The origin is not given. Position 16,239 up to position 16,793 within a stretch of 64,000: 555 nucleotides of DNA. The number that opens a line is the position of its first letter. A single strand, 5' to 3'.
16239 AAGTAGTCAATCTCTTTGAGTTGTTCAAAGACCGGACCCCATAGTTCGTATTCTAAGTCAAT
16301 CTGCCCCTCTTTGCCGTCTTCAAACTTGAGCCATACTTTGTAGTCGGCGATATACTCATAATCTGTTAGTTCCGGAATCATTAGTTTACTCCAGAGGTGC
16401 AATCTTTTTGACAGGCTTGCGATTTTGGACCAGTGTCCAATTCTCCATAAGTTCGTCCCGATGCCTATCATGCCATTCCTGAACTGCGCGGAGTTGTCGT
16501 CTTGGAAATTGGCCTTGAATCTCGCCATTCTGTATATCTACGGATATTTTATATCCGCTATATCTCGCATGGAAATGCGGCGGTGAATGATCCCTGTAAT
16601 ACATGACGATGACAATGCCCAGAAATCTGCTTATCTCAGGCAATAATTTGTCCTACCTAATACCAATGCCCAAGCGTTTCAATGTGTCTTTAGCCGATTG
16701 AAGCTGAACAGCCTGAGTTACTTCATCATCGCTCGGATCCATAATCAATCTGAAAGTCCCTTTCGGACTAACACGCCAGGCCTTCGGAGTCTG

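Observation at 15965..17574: Low-GC DUF4160/DUF2442 cassette (two divergent tandem pairs with toxin-antitoxin-type add-ons) wedged into the arginine gene string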

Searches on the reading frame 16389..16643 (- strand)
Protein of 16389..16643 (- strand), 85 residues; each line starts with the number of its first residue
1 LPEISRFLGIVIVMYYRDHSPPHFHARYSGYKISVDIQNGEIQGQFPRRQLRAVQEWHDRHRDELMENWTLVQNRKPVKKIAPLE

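Call 5: search_protein_families(library=pfam, max_evalue=1, proteins=[window:16389-16643:-])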
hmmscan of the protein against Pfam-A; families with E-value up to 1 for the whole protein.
seq(85 aa): 1 family
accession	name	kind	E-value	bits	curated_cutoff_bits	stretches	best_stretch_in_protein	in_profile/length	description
PF13711.11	DUF4160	-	1.8e-22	79.8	23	1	9-69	1-64/65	Domain of unknown function (DUF4160)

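Call 6: search_protein_families(library=padloc, max_evalue=1, proteins=[window:16389-16643:-])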
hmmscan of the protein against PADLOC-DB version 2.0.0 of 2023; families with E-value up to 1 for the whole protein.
seq(85 aa): 0 families

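Call 7: search_protein_families(library=ncbifam, max_evalue=1, proteins=[window:16389-16643:-])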
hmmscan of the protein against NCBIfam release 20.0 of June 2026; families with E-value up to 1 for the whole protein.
seq(85 aa): 1 family
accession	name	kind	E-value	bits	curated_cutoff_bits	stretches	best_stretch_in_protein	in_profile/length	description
NF048015.1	toxin_DhiT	equivalog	9.7e-24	83.8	100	1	1-79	1-83/84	type II toxin-antitoxin system toxin DhiT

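Call 56: search_solved_structures(query=window:16389-16643:-, max_evalue=1)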
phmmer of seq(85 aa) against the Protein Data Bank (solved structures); distinct sequences matched with E-value up to 1: 0.
